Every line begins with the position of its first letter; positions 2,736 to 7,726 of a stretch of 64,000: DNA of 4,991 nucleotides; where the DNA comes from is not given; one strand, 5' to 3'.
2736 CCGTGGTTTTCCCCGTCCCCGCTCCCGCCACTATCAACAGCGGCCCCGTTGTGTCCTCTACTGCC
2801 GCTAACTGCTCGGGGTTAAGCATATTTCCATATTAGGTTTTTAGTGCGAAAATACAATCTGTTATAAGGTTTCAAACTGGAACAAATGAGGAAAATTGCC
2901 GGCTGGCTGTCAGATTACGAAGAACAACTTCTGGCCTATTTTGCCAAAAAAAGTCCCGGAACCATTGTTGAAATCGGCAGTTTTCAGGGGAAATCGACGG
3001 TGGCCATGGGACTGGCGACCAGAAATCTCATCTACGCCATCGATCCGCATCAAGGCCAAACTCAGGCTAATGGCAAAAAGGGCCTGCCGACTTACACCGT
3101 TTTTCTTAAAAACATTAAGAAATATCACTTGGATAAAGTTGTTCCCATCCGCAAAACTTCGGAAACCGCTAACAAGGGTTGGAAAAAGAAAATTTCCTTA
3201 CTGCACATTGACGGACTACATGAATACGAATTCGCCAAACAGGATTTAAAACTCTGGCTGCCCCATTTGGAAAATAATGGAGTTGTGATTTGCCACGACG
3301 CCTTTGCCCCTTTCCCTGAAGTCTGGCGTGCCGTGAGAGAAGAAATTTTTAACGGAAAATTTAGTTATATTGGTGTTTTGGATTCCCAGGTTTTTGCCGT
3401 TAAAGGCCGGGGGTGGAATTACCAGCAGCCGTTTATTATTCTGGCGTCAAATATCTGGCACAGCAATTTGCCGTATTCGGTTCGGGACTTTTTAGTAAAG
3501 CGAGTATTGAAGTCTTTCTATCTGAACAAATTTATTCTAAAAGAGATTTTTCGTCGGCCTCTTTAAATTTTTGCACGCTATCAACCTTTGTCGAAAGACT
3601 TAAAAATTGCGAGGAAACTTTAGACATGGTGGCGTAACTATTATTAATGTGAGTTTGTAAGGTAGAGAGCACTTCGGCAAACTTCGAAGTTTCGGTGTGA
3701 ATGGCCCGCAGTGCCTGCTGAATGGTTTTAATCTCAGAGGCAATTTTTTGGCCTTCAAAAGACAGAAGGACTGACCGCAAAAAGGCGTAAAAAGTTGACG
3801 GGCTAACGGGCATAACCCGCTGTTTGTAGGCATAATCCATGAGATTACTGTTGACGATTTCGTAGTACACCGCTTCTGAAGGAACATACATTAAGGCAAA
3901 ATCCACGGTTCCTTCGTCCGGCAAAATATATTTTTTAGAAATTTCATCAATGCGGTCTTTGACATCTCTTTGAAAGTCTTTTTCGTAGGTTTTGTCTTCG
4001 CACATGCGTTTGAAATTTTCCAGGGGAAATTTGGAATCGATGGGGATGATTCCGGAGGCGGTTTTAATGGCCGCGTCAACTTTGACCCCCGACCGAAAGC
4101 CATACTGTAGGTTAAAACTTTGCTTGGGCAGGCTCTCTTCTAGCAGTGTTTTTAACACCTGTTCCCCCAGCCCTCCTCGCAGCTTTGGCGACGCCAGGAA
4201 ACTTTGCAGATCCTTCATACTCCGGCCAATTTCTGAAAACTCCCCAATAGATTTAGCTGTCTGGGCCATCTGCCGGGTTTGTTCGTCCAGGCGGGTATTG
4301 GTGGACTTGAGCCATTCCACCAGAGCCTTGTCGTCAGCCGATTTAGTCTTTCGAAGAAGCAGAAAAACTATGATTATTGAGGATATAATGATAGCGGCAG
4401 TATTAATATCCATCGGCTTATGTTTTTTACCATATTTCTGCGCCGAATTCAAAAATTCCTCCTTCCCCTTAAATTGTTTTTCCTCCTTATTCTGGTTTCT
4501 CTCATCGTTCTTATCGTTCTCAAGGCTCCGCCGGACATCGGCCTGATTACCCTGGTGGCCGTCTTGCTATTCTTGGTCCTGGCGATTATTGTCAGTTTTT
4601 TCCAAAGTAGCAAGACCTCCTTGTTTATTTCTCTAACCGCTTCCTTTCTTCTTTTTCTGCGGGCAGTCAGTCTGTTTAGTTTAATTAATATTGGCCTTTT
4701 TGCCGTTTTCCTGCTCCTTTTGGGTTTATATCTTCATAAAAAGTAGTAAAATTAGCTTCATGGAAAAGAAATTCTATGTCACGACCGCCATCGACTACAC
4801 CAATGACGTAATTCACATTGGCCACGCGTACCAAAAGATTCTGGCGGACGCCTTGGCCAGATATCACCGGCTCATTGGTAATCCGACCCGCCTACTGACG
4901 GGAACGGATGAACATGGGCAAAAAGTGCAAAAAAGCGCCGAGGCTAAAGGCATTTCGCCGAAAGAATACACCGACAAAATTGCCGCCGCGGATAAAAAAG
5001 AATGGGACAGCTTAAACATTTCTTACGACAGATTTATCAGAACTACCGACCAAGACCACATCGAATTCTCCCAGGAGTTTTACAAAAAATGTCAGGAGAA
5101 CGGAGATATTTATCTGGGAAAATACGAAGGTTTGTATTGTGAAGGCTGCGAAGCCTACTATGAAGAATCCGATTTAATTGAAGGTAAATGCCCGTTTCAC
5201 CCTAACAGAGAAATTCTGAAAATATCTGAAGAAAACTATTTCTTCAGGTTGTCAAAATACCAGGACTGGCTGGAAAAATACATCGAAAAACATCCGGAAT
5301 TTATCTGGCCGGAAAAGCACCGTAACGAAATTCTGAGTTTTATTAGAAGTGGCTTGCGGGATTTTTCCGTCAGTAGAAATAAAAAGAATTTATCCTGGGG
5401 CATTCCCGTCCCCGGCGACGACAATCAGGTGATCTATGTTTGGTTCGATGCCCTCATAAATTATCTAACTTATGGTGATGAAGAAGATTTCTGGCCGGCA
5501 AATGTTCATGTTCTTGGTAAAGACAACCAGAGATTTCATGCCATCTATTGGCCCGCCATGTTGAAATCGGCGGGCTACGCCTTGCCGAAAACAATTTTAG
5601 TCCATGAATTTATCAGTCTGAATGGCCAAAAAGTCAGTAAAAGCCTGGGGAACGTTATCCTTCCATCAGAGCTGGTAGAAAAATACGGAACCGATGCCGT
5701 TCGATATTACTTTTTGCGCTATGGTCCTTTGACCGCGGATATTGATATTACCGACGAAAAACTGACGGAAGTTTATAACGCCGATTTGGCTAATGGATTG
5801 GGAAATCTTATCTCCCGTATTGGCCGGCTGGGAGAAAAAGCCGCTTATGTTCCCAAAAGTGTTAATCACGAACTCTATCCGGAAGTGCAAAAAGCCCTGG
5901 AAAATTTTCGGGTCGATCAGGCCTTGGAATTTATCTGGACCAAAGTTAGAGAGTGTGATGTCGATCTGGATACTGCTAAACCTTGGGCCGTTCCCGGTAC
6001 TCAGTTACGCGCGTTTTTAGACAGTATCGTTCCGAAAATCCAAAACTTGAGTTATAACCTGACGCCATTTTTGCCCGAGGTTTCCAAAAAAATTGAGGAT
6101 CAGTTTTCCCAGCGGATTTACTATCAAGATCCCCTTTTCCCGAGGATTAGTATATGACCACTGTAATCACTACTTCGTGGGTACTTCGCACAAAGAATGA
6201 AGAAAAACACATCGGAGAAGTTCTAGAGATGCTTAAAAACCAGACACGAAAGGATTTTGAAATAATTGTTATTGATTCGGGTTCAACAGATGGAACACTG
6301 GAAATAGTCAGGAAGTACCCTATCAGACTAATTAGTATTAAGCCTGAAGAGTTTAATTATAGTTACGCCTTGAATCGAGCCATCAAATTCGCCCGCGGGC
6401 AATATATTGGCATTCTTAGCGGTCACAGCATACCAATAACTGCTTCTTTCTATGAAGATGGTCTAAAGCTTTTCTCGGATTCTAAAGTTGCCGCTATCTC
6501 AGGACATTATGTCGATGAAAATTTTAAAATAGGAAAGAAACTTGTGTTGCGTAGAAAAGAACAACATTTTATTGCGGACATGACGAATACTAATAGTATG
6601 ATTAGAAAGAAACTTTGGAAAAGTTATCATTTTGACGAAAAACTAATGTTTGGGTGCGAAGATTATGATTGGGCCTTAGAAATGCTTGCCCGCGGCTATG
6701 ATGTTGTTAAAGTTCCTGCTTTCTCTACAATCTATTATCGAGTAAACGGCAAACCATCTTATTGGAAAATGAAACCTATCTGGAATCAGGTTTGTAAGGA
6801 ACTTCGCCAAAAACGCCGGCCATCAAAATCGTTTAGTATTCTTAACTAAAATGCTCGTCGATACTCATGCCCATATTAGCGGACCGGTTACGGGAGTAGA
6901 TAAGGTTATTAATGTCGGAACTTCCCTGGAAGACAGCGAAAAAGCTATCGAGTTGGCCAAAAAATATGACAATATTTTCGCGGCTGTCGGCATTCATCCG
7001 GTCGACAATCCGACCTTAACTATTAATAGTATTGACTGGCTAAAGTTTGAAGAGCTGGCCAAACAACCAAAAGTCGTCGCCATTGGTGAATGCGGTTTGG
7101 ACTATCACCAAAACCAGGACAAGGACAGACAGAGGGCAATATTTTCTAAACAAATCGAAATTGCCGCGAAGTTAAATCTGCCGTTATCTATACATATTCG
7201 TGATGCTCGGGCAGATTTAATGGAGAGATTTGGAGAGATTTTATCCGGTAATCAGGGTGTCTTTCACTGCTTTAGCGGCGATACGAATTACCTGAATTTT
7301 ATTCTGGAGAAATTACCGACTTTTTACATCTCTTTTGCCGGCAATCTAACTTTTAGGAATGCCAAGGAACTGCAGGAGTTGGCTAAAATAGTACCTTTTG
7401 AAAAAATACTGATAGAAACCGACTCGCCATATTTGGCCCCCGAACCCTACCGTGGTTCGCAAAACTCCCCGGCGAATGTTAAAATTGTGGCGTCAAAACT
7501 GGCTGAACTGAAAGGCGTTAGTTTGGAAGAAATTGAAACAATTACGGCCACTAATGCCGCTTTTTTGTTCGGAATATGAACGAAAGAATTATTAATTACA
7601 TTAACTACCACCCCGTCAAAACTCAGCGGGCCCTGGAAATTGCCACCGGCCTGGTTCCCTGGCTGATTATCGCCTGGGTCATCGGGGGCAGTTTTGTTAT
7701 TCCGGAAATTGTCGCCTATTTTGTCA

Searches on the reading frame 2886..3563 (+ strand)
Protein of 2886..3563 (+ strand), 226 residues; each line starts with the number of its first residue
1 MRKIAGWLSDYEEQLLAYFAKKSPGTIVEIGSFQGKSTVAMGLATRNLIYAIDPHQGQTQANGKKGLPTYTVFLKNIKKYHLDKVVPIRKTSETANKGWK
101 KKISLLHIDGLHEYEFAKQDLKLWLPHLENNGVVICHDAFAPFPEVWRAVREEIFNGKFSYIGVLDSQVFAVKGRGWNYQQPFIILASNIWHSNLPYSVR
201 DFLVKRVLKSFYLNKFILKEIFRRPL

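Call 77: search_protein_families(library=pfam, proteins=[window:2886-3563:+], max_evalue=0.001)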
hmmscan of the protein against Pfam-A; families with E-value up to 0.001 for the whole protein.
window:2886-3563:+ (226 aa): 1 family
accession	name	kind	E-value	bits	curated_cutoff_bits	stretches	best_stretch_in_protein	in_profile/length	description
PF13578.12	Methyltransf_24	-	2.1e-21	77.2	26.3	1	28-138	1-104/105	Methyltransferase domain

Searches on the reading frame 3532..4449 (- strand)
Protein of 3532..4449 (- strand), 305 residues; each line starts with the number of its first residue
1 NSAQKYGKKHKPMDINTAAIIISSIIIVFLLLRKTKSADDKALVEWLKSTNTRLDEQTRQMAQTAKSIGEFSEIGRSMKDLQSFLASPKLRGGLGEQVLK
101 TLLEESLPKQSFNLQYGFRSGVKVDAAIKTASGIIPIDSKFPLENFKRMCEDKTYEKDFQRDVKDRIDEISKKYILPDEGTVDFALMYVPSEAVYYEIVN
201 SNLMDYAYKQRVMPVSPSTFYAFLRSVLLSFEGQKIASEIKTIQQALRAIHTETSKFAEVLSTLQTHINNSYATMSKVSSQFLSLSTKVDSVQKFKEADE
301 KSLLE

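Call 77: search_protein_families(library=pfam, proteins=[window:3532-4449:-], max_evalue=0.001)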
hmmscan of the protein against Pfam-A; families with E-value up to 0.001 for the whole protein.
window:3532-4449:- (305 aa): 1 family
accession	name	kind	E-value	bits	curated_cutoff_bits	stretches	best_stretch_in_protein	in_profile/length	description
PF02646.22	RmuC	-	2.5e-49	168.4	26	1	45-299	16-288/291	RmuC family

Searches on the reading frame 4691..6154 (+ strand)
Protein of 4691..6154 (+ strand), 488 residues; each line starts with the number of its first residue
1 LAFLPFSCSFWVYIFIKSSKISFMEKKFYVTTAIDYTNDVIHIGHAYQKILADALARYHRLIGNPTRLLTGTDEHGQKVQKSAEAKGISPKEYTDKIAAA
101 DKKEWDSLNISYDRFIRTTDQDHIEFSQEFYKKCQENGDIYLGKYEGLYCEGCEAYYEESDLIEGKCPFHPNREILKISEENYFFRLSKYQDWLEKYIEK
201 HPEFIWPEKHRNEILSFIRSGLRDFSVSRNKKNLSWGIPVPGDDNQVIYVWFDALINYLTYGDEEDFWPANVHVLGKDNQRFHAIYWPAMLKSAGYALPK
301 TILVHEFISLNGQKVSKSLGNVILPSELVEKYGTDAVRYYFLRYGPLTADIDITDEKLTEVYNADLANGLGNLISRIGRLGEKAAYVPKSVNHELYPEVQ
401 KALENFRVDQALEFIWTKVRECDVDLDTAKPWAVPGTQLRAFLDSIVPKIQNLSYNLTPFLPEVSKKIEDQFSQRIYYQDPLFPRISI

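Call 77: search_protein_families(library=pfam, proteins=[window:4691-6154:+], max_evalue=0.001)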
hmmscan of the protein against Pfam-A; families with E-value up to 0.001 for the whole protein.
window:4691-6154:+ (488 aa): 4 families
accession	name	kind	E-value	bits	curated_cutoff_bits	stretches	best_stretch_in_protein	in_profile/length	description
PF09334.17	tRNA-synt_1g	-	1.4e-109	366.9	20.1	2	179-377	180-390/391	tRNA synthetases class I (M)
PF00133.28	tRNA-synt_1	-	4.3e-28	98.7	22.7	2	20-241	17-244/414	tRNA synthetases class I (I, L, M and V)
PF01406.26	tRNA-synt_1e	-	1.5e-12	47.9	27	2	300-360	239-298/301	tRNA synthetases class I (C) catalytic domain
PF01921.24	tRNA-synt_1f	-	7.3e-05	22.3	27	1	303-354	270-321/360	tRNA synthetases class I (K)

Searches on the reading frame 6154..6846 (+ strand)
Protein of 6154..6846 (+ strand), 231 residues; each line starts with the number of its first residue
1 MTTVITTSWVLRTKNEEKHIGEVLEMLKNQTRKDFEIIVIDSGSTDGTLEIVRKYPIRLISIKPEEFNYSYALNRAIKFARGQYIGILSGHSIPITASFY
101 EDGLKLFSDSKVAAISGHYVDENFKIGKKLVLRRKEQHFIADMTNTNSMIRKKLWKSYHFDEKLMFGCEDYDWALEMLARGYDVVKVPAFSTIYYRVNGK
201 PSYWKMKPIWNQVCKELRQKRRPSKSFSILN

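Call 77: search_protein_families(library=pfam, proteins=[window:6154-6846:+], max_evalue=0.001)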
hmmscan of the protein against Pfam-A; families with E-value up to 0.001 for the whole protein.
window:6154-6846:+ (231 aa): 3 families
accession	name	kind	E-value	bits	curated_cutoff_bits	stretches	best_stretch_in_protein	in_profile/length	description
PF00535.33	Glycos_transf_2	-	1.5e-21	77.5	23.3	1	8-127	1-123/168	Glycosyl transferase family 2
PF10111.15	Glyco_tranf_2_2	-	2e-06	28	27.3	0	12-90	7-90/276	Glycosyltransferase like family 2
PF13641.12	Glyco_tranf_2_3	-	7.1e-06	26.6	27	0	15-190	11-207/230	Glycosyltransferase like family 2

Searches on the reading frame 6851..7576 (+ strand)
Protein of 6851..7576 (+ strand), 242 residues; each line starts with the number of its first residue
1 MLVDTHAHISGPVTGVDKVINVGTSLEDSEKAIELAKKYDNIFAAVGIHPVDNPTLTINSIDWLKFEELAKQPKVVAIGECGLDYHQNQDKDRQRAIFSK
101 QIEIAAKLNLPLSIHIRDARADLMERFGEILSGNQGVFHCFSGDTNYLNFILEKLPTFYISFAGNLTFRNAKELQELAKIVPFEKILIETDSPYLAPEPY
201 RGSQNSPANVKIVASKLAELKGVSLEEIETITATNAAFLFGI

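Call 77: search_protein_families(library=pfam, proteins=[window:6851-7576:+], max_evalue=0.001)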
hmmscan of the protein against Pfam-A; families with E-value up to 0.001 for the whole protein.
window:6851-7576:+ (242 aa): 2 families
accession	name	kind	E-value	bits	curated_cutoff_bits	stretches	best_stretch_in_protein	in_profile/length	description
PF01026.27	TatD_DNase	-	2.1e-72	244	27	1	15-241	27-253/253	TatD related DNase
PF04909.20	Amidohydro_2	-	0.00049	20.4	26.4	0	68-242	100-289/289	Amidohydrolase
